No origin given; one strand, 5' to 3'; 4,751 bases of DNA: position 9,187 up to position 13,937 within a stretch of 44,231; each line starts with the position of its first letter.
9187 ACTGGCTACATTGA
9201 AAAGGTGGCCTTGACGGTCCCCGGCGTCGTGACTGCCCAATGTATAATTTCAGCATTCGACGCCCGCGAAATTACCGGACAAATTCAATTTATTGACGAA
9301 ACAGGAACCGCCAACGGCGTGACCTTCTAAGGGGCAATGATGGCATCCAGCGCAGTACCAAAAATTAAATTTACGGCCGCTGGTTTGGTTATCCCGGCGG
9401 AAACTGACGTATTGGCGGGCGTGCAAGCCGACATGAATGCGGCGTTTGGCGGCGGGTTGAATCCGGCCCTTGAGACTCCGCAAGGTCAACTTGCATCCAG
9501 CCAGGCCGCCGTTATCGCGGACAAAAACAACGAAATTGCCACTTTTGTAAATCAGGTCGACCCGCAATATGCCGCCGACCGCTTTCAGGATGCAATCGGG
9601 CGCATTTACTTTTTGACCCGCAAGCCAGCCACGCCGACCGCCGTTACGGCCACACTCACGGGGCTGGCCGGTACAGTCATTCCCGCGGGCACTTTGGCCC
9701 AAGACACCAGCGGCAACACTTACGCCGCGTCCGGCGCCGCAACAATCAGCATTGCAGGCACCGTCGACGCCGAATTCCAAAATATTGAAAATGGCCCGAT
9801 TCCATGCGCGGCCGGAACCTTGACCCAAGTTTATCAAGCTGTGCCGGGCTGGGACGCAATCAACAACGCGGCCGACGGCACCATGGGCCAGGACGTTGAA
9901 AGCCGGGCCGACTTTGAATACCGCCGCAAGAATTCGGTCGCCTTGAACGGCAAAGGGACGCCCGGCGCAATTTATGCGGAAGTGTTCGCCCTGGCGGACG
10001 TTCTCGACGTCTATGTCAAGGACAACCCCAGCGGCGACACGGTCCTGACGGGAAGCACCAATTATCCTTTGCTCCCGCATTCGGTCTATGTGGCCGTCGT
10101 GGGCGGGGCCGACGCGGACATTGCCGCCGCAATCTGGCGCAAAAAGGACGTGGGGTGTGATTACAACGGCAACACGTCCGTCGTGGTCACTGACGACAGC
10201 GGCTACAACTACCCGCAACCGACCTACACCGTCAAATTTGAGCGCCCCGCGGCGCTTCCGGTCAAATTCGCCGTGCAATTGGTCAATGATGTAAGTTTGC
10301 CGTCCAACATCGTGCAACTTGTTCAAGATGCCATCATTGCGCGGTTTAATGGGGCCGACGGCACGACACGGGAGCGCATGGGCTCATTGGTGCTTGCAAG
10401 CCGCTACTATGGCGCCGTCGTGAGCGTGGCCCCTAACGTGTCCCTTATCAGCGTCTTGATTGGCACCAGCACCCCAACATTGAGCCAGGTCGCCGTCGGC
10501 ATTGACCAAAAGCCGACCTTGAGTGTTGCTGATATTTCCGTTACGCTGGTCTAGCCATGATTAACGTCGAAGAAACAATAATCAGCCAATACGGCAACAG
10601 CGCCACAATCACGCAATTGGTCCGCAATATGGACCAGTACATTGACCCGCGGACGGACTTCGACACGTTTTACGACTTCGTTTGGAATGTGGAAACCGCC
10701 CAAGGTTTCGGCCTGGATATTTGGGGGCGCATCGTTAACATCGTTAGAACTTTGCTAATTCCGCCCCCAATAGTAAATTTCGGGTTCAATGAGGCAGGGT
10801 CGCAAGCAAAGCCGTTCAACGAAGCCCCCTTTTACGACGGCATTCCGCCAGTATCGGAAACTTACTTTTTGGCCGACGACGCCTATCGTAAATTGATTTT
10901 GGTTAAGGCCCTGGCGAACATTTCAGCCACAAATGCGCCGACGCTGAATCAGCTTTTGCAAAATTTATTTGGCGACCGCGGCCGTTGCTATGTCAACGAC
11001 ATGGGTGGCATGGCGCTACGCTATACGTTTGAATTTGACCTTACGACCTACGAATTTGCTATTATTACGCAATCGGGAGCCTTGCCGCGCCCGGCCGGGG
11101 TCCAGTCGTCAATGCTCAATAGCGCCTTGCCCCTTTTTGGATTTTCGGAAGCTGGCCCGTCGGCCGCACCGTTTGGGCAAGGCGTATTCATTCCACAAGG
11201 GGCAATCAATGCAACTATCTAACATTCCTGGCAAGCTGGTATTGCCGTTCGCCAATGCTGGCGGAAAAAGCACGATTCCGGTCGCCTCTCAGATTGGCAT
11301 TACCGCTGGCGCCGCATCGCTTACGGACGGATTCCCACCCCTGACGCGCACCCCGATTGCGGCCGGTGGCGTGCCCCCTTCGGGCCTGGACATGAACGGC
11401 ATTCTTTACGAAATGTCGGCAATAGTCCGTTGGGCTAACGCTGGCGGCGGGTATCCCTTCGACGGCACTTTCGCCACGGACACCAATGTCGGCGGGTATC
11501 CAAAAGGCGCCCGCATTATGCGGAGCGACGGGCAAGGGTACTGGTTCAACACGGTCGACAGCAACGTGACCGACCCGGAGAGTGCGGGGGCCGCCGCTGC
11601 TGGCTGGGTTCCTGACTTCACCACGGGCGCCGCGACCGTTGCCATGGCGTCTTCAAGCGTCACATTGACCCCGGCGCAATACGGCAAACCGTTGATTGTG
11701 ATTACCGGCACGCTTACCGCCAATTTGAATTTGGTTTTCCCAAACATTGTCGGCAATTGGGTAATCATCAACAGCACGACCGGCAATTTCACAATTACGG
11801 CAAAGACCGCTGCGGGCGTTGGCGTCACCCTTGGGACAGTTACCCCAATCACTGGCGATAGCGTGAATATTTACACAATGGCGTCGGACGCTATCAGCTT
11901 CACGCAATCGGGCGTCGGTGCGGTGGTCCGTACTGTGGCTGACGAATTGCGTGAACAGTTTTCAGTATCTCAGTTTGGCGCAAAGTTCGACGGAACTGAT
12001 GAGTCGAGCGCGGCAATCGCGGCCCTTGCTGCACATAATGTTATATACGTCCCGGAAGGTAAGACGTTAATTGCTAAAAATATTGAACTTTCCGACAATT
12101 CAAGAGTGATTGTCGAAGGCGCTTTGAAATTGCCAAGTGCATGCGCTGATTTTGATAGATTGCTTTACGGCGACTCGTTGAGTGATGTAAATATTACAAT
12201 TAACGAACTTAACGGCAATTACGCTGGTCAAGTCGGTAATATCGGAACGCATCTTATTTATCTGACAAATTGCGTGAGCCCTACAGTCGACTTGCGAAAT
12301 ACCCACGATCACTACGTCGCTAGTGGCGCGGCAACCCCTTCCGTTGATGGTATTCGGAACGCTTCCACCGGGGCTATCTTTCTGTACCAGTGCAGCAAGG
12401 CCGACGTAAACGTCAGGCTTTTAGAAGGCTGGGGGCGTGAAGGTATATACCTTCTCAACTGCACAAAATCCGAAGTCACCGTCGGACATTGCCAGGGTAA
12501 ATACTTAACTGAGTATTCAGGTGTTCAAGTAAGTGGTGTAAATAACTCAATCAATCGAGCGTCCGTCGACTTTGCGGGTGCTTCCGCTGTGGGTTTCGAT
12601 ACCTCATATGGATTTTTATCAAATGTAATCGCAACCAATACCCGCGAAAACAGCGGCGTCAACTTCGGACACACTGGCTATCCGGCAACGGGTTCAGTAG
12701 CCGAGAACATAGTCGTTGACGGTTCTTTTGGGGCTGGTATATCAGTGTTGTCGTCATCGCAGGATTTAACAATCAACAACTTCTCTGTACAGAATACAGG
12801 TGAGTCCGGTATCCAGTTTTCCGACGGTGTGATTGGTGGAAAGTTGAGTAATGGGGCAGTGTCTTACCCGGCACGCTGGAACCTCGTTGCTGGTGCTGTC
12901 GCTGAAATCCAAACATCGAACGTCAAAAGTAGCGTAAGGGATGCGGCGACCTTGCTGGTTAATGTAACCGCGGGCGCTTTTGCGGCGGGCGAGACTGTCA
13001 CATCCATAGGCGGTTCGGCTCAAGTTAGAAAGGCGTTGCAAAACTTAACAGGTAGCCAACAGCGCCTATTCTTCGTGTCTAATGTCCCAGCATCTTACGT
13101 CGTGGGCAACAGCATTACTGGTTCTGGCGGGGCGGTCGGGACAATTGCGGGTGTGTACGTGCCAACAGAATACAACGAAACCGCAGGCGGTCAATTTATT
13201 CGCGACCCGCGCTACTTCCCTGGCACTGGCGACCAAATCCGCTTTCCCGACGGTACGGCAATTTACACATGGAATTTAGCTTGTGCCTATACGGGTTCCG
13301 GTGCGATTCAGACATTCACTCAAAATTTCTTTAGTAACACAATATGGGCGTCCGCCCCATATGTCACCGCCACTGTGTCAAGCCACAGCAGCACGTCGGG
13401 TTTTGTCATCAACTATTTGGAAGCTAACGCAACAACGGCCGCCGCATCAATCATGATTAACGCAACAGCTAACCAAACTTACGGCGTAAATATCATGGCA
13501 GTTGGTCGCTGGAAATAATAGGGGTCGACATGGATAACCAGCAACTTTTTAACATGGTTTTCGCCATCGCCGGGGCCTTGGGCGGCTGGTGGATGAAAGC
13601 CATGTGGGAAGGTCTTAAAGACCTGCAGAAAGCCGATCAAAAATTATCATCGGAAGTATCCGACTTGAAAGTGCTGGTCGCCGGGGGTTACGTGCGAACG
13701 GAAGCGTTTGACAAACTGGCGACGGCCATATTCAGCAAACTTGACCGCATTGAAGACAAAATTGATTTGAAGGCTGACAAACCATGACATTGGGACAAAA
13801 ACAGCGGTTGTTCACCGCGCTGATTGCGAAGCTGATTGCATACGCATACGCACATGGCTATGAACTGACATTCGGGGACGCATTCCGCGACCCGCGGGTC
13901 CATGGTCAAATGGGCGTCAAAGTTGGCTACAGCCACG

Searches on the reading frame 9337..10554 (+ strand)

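Call 38: search_protein_families(library=phrogs, proteins=[window:9337-10554:+], max_evalue=0.00001)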
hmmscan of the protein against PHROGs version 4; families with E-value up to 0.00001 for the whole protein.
window:9337-10554:+ (405 aa): 2 families
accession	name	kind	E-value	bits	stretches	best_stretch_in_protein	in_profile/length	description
phrog_6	-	tail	4.4e-61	208.1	1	3-404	51-407/548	baseplate wedge subunit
phrog_30339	-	unknown function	6.2e-44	150.5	1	4-132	8-136/150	-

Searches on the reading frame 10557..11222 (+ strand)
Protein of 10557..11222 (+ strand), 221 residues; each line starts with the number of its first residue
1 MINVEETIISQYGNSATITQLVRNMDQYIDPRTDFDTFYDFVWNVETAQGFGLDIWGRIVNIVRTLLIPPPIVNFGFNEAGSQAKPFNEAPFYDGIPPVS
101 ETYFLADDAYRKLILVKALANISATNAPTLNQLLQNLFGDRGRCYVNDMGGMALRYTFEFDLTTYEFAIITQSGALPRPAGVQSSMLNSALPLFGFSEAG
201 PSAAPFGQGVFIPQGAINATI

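Call 38: search_protein_families(library=phrogs, proteins=[window:10557-11222:+], max_evalue=0.00001)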
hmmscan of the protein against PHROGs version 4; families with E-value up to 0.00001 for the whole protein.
window:10557-11222:+ (221 aa): 1 family
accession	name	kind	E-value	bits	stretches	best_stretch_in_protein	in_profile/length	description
phrog_587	-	head and packaging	1.2e-65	223.3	1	1-183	22-203/392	structural protein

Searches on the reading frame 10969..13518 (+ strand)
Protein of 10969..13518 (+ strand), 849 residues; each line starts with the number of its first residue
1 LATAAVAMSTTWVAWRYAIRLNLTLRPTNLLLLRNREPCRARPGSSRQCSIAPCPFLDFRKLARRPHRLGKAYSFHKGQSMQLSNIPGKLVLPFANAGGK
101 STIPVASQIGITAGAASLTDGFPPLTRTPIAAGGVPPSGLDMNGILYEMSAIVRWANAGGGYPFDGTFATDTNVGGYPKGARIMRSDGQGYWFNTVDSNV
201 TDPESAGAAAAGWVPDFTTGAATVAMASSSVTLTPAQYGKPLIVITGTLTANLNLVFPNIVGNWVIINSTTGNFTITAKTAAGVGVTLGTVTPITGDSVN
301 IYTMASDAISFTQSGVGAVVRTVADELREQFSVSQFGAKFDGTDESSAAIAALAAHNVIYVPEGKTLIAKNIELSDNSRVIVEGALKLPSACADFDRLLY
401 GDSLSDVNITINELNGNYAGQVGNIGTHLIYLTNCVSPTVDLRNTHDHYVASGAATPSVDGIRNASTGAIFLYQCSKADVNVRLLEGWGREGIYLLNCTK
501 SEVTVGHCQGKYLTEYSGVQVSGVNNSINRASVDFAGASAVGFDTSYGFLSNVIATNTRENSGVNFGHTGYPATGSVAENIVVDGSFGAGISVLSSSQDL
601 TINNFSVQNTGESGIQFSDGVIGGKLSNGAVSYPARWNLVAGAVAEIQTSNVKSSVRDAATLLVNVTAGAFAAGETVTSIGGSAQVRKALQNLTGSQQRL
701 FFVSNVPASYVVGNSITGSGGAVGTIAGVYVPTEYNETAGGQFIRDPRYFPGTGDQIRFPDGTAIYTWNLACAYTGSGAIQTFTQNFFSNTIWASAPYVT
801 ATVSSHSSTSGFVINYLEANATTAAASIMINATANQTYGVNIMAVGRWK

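Call 38: search_protein_families(library=phrogs, proteins=[window:10969-13518:+], max_evalue=0.00001)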
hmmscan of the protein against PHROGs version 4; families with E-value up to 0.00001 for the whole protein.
window:10969-13518:+ (849 aa): 5 families
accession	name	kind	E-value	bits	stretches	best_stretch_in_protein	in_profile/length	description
phrog_12796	-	tail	1.8e-74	252.6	1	81-316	1-239/445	tail fiber protein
phrog_38625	-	tail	6.4e-42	145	1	84-307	5-231/437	tail fiber protein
phrog_11982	-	unknown function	5.8e-29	102.3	1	81-214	1-131/233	-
phrog_1396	-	tail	6.1e-25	89.3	1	82-312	88-345/504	tail fiber protein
phrog_34663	-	unknown function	3.4e-16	59.9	1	87-224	4-133/698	-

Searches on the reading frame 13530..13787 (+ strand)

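Call 89: search_protein_families(library=phrogs, proteins=[window:13530-13787:+], max_evalue=0.001)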
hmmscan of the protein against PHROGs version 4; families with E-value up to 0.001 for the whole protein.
window:13530-13787:+ (85 aa): 2 families
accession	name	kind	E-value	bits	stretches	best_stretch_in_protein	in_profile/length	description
phrog_462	-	other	3.7e-14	53.7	1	4-84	11-96/101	lipoprotein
phrog_12220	-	unknown function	0.00021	22.4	1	35-80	24-71/89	-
